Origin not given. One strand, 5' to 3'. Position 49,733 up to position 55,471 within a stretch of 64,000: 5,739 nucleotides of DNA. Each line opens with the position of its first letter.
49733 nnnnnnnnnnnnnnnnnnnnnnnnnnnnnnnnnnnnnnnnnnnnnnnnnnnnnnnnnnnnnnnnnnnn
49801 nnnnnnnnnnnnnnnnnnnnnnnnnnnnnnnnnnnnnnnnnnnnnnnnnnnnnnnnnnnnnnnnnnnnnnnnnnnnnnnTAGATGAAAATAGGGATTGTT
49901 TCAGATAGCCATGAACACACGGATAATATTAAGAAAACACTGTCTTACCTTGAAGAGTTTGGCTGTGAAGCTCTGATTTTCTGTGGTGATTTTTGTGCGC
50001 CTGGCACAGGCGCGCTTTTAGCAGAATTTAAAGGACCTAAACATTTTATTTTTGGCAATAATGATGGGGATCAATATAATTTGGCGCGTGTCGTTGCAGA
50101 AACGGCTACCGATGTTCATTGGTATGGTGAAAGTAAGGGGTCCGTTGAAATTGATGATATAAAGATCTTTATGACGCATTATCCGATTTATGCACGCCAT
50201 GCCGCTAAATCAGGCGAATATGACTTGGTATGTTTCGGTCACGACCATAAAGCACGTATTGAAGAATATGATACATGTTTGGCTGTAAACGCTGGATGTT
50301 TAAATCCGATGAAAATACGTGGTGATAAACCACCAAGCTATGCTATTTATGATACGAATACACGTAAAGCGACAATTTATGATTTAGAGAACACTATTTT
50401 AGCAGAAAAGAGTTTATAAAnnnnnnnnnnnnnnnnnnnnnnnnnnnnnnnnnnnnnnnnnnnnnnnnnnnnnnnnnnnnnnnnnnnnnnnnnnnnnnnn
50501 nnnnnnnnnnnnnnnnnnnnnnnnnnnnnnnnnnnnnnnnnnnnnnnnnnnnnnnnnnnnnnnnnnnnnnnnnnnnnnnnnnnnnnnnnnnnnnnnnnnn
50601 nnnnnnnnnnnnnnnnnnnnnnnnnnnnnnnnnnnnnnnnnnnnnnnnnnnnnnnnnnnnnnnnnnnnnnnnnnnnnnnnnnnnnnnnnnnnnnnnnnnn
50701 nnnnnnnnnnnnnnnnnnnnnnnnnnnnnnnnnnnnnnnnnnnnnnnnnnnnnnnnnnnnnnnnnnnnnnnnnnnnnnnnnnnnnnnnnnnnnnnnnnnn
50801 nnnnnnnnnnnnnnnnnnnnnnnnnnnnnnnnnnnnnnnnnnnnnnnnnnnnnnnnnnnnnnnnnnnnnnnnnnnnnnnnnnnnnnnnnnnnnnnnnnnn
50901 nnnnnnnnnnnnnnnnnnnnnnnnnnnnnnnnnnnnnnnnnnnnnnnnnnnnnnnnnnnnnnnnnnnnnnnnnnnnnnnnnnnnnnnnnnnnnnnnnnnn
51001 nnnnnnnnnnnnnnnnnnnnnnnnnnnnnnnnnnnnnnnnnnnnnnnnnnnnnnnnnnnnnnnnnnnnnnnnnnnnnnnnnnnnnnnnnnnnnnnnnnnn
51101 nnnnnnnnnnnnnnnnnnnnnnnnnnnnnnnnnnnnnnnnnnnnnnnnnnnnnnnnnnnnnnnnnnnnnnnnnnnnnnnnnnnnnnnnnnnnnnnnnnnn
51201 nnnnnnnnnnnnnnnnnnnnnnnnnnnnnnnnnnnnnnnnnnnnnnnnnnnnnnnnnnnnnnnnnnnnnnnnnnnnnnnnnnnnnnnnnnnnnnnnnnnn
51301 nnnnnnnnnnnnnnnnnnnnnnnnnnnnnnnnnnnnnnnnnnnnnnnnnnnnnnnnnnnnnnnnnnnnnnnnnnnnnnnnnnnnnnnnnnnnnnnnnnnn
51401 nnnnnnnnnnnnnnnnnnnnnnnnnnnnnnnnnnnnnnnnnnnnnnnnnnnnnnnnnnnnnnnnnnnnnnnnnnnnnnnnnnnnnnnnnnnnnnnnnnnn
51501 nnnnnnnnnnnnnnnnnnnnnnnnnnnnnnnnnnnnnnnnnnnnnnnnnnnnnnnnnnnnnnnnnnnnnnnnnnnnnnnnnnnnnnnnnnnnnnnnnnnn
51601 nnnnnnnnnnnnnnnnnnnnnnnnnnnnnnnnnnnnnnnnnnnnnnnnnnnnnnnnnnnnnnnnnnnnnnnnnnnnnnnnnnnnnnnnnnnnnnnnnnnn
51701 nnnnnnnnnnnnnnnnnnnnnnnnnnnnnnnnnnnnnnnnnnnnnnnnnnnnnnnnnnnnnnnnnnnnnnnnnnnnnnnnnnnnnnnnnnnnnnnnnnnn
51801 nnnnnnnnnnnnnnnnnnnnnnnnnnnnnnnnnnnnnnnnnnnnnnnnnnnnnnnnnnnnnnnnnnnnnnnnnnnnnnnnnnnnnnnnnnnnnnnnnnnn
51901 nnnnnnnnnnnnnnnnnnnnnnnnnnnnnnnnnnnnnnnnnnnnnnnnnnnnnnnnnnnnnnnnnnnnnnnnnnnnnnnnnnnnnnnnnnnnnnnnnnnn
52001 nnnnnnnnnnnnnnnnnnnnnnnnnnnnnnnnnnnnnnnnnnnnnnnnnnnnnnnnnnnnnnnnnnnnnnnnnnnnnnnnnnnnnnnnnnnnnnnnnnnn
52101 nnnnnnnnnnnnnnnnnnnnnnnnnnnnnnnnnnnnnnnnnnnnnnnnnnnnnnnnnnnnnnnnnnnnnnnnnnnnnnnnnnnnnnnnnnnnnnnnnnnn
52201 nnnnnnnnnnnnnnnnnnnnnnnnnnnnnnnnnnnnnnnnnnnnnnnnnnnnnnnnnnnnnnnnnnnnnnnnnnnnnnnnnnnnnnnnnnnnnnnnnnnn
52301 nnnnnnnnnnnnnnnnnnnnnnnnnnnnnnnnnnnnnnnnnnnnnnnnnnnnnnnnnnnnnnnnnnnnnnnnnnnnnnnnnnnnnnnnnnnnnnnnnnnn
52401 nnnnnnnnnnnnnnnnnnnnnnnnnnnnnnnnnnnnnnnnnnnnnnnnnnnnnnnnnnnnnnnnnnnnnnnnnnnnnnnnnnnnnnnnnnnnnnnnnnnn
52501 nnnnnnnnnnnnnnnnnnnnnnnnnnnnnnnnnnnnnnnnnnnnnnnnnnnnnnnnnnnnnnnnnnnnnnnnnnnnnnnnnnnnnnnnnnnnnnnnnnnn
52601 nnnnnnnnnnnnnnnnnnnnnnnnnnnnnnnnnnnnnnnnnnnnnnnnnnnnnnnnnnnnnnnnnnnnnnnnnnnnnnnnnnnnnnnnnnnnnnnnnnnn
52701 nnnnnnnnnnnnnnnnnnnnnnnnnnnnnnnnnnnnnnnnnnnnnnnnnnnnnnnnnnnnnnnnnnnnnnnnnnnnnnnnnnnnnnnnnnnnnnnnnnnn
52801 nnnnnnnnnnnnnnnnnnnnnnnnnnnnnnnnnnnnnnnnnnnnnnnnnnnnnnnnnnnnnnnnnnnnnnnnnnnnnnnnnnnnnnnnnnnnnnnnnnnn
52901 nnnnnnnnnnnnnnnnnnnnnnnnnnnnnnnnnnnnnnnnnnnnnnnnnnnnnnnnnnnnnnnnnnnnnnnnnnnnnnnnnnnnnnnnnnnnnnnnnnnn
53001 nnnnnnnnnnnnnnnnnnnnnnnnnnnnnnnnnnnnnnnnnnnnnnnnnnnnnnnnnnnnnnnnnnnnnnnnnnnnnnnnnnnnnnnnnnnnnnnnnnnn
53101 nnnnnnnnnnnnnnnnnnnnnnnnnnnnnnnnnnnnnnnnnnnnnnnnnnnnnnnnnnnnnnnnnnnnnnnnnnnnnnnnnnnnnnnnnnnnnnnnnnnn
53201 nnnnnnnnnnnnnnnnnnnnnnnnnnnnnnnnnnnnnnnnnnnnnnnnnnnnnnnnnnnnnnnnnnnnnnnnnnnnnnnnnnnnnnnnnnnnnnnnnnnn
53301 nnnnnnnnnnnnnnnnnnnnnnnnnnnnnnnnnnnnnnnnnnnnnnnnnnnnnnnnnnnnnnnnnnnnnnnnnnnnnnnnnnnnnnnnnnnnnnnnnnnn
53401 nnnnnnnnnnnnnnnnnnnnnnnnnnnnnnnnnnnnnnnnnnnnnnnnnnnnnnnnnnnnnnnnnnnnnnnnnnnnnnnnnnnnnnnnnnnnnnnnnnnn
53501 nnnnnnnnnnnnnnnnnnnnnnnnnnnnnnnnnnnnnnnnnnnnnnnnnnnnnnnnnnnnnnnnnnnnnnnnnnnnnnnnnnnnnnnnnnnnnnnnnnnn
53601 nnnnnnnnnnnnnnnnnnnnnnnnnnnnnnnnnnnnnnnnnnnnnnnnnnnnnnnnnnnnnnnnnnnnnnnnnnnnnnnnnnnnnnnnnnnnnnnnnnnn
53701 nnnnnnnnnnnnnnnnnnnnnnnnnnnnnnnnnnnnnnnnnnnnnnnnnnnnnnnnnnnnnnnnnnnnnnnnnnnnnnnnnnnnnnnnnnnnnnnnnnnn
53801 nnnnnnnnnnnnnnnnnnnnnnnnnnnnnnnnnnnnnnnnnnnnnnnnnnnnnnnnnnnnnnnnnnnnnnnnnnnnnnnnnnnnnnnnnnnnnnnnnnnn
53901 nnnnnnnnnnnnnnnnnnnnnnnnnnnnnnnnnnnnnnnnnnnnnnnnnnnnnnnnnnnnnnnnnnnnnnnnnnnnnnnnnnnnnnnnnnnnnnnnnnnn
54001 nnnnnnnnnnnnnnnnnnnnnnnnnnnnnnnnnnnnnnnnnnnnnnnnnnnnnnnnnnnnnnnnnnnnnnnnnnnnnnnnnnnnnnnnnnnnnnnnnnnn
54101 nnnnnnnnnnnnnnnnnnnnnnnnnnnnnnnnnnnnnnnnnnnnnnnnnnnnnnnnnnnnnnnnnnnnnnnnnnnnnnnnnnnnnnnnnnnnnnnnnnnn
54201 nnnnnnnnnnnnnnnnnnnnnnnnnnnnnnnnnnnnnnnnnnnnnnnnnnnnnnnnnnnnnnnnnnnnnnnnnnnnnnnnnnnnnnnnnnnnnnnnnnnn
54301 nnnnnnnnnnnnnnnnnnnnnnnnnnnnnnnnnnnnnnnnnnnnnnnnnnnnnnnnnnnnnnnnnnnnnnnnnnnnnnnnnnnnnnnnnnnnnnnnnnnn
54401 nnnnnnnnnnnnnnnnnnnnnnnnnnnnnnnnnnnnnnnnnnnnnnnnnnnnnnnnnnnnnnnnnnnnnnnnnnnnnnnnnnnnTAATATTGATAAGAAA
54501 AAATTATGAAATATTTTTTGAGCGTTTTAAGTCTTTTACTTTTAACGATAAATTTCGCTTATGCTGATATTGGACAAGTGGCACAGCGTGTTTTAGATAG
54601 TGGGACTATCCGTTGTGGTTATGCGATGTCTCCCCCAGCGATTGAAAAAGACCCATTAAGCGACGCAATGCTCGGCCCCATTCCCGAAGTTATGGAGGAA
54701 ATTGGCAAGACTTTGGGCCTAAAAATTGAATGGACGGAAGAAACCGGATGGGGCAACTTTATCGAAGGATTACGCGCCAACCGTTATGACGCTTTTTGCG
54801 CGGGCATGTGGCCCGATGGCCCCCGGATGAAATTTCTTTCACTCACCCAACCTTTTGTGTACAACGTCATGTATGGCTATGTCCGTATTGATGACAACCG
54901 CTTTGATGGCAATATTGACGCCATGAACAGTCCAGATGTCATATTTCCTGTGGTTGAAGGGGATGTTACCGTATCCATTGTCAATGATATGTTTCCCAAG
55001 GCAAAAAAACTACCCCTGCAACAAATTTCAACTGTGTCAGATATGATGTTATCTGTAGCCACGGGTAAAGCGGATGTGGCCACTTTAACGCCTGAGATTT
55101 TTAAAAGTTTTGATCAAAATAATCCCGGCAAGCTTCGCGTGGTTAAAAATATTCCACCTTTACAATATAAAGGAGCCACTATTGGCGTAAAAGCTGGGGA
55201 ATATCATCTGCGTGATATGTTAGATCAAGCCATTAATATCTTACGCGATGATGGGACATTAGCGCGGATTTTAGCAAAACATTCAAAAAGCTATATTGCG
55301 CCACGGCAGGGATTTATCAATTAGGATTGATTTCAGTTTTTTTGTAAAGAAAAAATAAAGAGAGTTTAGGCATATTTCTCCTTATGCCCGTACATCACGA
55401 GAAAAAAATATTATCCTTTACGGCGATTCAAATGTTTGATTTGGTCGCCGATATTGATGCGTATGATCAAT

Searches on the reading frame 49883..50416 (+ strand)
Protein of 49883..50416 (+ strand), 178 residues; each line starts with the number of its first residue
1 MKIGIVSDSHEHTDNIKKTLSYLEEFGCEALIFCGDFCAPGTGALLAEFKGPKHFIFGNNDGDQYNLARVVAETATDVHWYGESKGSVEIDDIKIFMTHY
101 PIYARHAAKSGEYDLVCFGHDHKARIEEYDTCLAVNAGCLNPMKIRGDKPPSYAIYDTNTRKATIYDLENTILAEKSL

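Call 34: search_protein_families(library=pfam, proteins=[window:49883-50416:+], max_evalue=0.01)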
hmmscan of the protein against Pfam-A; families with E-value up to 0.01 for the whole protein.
window:49883-50416:+ (178 aa): 2 families
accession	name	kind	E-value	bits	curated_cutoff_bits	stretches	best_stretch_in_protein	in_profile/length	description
PF12850.12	Metallophos_2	-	1.1e-29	103.9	27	1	1-160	1-153/154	Calcineurin-like phosphoesterase superfamily domain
PF00149.33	Metallophos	-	2.7e-12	47.9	21.5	1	1-123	1-190/191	Calcineurin-like phosphoesterase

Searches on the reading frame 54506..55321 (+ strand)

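Call 39: search_protein_families(library=pfam, proteins=[window:54506-55321:+], max_evalue=1e-10)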
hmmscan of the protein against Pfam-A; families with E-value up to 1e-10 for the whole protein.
window:54506-55321:+ (272 aa): 1 family
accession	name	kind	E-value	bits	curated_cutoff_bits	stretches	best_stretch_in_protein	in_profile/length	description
PF00497.25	SBP_bac_3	-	2.4e-16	60.1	26.4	1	54-259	20-129/132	Bacterial extracellular solute-binding proteins, family 3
